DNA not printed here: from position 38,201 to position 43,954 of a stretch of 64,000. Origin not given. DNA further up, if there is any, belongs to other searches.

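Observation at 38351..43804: Giant sortase-anchored surface protein: three beta-helix modules on a stalk of zinc-knuckle repeats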

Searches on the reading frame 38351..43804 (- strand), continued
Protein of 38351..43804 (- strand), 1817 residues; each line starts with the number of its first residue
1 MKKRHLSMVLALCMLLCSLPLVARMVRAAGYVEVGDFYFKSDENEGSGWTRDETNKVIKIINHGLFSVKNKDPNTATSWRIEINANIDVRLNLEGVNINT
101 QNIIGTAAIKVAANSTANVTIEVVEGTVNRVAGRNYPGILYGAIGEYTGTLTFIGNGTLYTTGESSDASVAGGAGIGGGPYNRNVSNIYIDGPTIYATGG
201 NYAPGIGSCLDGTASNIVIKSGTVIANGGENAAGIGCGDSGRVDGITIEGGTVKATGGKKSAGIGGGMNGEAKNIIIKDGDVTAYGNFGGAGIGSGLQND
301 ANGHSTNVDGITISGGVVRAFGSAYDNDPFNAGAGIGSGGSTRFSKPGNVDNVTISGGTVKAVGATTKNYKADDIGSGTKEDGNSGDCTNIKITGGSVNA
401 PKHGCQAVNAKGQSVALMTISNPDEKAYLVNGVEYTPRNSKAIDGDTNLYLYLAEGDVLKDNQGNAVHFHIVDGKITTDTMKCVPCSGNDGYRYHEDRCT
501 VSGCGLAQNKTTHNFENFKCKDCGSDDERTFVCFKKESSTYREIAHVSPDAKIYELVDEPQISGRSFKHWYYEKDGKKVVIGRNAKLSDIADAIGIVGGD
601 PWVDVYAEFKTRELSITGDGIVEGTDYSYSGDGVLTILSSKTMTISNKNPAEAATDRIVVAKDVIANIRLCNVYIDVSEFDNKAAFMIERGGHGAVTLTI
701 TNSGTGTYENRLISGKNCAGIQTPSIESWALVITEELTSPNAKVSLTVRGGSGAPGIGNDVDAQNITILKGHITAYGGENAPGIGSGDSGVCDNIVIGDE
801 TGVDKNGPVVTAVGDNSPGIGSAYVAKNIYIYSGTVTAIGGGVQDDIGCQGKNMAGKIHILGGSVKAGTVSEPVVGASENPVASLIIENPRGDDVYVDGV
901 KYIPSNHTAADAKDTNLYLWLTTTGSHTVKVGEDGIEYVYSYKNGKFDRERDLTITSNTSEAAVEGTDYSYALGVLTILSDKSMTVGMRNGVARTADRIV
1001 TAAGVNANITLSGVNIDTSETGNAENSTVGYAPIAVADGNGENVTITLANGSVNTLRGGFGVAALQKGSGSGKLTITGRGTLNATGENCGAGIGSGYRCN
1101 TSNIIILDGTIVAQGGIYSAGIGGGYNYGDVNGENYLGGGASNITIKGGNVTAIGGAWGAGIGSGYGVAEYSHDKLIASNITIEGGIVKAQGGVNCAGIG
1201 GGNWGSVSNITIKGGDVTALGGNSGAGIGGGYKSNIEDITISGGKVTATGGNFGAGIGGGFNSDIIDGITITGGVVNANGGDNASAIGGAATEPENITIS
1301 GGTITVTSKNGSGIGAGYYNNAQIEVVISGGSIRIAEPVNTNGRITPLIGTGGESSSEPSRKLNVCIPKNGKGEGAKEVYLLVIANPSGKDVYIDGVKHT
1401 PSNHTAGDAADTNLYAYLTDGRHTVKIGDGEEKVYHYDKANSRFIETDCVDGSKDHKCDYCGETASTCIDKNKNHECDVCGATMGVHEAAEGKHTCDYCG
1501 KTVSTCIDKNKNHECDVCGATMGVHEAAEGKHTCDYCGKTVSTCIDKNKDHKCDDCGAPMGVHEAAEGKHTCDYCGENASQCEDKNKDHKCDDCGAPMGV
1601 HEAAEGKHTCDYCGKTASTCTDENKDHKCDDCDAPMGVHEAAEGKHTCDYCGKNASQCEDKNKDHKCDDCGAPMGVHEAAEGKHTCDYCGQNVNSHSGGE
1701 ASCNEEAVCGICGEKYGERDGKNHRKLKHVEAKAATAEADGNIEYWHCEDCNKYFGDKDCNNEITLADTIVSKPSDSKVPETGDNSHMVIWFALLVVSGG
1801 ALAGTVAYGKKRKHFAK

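Call 11: find_homologous_proteins(query=window:38351-43804:-, max_evalue=0.001)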
Query window:38351-43804:- (1817 aa): 3164 proteins with E <= 0.001 among 8000 candidates; the best 120 are listed.
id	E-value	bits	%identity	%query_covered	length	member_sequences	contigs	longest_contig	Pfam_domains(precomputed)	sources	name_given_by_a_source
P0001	0.0e+0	4115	100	100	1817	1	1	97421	PF18889.7,PF11781.14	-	-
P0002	1.4e-228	780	35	33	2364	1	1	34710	PF14262.13,PF18889.7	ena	-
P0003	1.3e-172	595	38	33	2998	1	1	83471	PF00404.25,PF13287.13,PF18676.7,PF13290.14,PF18889.7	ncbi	-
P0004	3.2e-169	583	36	29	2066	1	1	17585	PF18889.7,PF18020.8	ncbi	ncbi:MAG: hypothetical protein ACI4J1_02465, partial [Ruminiclostridium sp.]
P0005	2.5e-167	577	41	32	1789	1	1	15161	PF00404.25,PF13287.13,PF13290.14,PF18889.7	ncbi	-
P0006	1.1e-148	515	35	35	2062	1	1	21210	PF07523.19,PF13287.13,PF13290.14,PF18889.7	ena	-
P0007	1.6e-148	515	38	30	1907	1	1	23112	PF25059.2,PF13287.13,PF13290.14,PF21910.3,PF18889.7,PF00041.28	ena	-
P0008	8.8e-147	509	39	27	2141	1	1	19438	PF07523.19,PF13287.13,PF13290.14,PF18889.7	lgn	-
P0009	7.1e-144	499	36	34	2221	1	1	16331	PF00404.25,PF07523.19,PF13287.13,PF13290.14,PF18889.7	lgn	-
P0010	5.7e-143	496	36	30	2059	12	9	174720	PF07523.19,PF13287.13,PF13290.14,PF18889.7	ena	-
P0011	7.7e-143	496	39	27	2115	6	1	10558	PF07523.19,PF13287.13,PF13290.14,PF18889.7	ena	-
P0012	4.7e-137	477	33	78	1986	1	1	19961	PF00404.25,PF18889.7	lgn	-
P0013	1.3e-136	475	39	27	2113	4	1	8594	PF07523.19,PF13287.13,PF13290.14,PF18889.7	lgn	-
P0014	3.7e-134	467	33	66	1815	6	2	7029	PF00404.25,PF18889.7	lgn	-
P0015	1.5e-130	455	38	27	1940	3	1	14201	PF18889.7,PF00041.28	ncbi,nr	ncbi:MAG: fibronectin type III domain-containing protein, partial [Ruminiclostridium sp.]|nr:fibrone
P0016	3.6e-128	447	33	34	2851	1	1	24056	PF14262.13,PF00404.25,PF13287.13,PF18676.7,PF13290.14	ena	-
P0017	8.5e-128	446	37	36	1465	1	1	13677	PF18889.7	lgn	-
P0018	7.5e-122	426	38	49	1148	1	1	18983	PF18889.7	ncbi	-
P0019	3.0e-118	414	31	34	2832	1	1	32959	PF14262.13,PF00404.25,PF18657.7,PF13287.13,PF18676.7,PF13290.14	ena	-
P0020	1.4e-114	402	40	32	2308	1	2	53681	PF18676.7,PF18889.7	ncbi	-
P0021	5.2e-113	397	46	7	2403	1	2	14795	PF18889.7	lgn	-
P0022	8.2e-113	396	37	27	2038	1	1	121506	PF18889.7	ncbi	-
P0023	1.8e-110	389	33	46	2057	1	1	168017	PF18889.7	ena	-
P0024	1.3e-104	369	31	60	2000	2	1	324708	PF18889.7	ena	-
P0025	7.4e-104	367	33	20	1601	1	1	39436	PF00404.25,PF18676.7,PF18889.7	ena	-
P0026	1.5e-103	366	35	37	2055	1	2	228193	PF18889.7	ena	-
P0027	5.2e-103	364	36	27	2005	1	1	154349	PF18889.7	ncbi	-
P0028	9.0e-101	356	32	38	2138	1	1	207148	PF18889.7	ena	-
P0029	8.3e-100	353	38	30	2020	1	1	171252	PF18889.7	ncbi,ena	-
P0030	7.3e-98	347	50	13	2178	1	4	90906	PF18889.7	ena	-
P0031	8.7e-98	346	35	28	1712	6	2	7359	PF18889.7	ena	-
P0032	2.0e-97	345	32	38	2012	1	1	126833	PF18889.7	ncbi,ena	-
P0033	6.3e-96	340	38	21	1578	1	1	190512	PF18889.7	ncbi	-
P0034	6.1e-94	334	31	46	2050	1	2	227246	PF18889.7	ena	-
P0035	1.0e-93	333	37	27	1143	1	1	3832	PF18889.7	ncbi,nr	ncbi:MAG: hypothetical protein IJZ47_12615, partial [Oscillospiraceae bacterium]|nr:hypothetical pro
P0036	1.3e-93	333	35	25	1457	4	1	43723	PF14262.13,PF25833.1,PF23608.2,PF21910.3,PF18889.7,PF00041.28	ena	-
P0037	4.6e-93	331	33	22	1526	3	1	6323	PF18889.7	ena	-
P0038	1.5e-92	329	36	16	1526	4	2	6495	PF18889.7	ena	-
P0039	1.6e-92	329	31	54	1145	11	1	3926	PF00240.30,PF18889.7,PF11976.15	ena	-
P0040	8.4e-92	327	34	39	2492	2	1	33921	PF04513.18,PF18889.7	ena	-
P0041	1.2e-90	323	36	38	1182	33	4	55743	PF00240.30,PF18889.7,PF11976.15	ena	-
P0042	1.2e-88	316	36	37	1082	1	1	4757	PF18889.7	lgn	-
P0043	1.6e-88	316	31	46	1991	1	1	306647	PF18889.7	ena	-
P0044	1.1e-87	313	37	33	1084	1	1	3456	PF00240.30,PF18889.7,PF11976.15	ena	-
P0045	1.8e-87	312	32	39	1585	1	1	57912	PF18889.7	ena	-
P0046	1.1e-86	310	38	30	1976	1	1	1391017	PF18889.7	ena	-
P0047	1.4e-83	299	47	11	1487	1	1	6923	PF18887.6,PF18889.7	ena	-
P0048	2.7e-83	298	28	64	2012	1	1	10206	PF18889.7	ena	-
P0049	1.1e-82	296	39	28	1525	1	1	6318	PF18889.7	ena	-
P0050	3.5e-81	291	35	28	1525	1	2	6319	PF18889.7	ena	-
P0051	4.3e-81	291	35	28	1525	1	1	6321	PF18889.7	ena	-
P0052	1.3e-80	290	49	8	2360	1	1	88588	PF18998.7,PF18889.7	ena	-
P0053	9.5e-80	287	34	35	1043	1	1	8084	PF14262.13,PF18889.7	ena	-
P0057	5.8e-79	284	32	46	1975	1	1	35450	PF18889.7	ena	-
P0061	1.9e-77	279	35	35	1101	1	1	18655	PF18889.7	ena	-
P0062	3.9e-77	278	48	15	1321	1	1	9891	PF09479.17,PF18889.7,PF09136.17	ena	-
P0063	9.8e-77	277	36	20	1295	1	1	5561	PF18889.7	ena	-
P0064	1.0e-76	277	34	22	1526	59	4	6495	PF18889.7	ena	-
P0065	2.9e-76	275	48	11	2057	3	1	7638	PF09479.17,PF18889.7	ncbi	-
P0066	4.5e-76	275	32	46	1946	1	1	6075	PF18889.7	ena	-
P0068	2.0e-75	272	42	10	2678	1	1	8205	PF00365.26,PF18889.7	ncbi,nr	ncbi:MAG: 6-phosphofructokinase, partial [Kiritimatiellae bacterium]|nr:6-phosphofructokinase [Kirit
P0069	2.4e-75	272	32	28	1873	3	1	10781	PF18889.7,PF00041.28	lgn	-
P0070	1.4e-74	270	47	16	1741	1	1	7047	PF09479.17,PF18998.7,PF18889.7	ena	-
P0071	1.4e-74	270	47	16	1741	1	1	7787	PF09479.17,PF18998.7,PF18889.7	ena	-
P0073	2.6e-74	269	35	30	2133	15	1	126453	PF18889.7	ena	-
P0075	4.1e-74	268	34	34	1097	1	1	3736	PF18889.7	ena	-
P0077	5.0e-74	268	41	15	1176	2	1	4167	PF18889.7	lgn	-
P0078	3.0e-73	265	35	28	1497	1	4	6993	PF18889.7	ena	-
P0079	3.3e-73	265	35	28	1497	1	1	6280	PF18889.7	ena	-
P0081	4.4e-73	265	31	28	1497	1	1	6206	PF18889.7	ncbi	-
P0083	7.0e-73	264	32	38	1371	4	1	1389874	PF18889.7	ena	-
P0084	8.9e-73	264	33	26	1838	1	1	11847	PF18889.7,PF00041.28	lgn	-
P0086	3.4e-72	262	44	21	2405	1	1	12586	PF18676.7,PF14283.12,PF18889.7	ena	-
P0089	5.0e-71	258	38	25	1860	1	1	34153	PF00404.25,PF18676.7,PF18889.7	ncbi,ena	-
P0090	6.6e-71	257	44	20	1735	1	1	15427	PF00404.25,PF13287.13,PF13290.14,PF18889.7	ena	-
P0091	7.1e-71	257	34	28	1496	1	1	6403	PF18889.7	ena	-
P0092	1.8e-70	256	39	24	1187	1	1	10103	PF00404.25,PF13287.13,PF13290.14,PF18889.7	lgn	-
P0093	2.1e-70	256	33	29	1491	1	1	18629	PF14262.13,PF00395.26,PF18889.7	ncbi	-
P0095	1.3e-69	253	36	28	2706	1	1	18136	PF00404.25,PF18657.7,PF13287.13,PF13290.14,PF18889.7,PF03174.20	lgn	-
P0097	4.2e-69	251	41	22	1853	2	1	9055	PF13287.13,PF13290.14,PF18889.7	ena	-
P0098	2.4e-67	246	52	6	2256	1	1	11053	PF13306.13,PF18889.7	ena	-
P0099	6.8e-67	244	35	27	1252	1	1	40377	PF18889.7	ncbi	-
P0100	2.9e-66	242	47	12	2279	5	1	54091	PF04076.20,PF18889.7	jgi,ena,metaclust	metaclust:\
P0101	3.9e-66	242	44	8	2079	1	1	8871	PF18889.7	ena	-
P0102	1.0e-65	240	32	21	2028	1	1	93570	PF18889.7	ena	-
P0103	3.9e-65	238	36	38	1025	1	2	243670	PF00404.25,PF18889.7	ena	-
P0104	7.9e-64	234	44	19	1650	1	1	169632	PF18889.7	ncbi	-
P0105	8.3e-64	234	35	7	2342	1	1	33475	PF24547.2,PF18889.7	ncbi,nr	ncbi:MAG: hypothetical protein LBO07_00765, partial [Coriobacteriales bacterium]|nr:hypothetical pro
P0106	8.6e-64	234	34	33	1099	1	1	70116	PF00240.30,PF18889.7,PF11976.15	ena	-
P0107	1.2e-63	233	50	6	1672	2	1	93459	PF13287.13,PF18676.7,PF13290.14,PF18889.7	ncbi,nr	ncbi:MAG: chitobiase/beta-hexosaminidase C-terminal domain-containing protein, partial [Oscillospira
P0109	2.0e-63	233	41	8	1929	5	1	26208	PF07523.19,PF18657.7,PF06200.20,PF18889.7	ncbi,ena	-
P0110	6.9e-63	231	41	7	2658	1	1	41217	PF18889.7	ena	-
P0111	3.5e-62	228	37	15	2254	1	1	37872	PF00404.25,PF18889.7,PF17495.7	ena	-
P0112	1.1e-61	227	40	24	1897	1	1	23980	PF00404.25,PF18676.7,PF18889.7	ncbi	ncbi:MAG: MBG domain-containing protein [Oscillospiraceae bacterium]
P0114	1.6e-61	226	40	26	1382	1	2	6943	PF18889.7,PF00041.28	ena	-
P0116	3.6e-61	225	43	16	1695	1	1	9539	PF09479.17,PF18998.7,PF18889.7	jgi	jgi:uncharacterized repeat protein (TIGR02543 family)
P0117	6.1e-61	224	40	6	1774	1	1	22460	PF18998.7,PF18889.7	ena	-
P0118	7.9e-61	224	36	7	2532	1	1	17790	PF18889.7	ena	-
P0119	8.8e-61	224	44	7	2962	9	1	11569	PF18889.7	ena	-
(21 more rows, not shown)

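Call 35: find_encoding_contigs(protein=P0001, flank=3000, max_places=3)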
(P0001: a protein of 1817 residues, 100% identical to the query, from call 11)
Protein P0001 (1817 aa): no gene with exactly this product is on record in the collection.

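Call 60: search_protein_families(library=pfam, proteins=[P0002], max_evalue=0.01)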
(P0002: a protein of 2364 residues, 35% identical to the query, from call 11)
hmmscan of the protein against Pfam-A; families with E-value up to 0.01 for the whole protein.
P0002 (2364 aa): 5 families
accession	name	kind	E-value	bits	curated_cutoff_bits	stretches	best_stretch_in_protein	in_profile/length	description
PF18889.6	Beta_helix_3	-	3.6e-63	208.5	27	9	1719-1740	1-19/20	Beta helix repeat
PF14262.12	Cthe_2159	-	1.5e-19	70.8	25.8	3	577-818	29-262/262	Carbohydrate-binding domain-containing protein Cthe_2159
PF02115.23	Rho_GDI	-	0.0013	18.8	26.5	0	548-617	42-112/193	RHO protein GDP dissociation inhibitor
PF03168.19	LEA_2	-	0.0058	17.5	25.4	0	1599-1669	16-81/98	Late embryogenesis abundant protein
PF12808.12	Mto2_bdg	-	0.008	16.9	22.3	0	2203-2220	23-40/52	Micro-tubular organiser Mto1 C-term Mto2-binding region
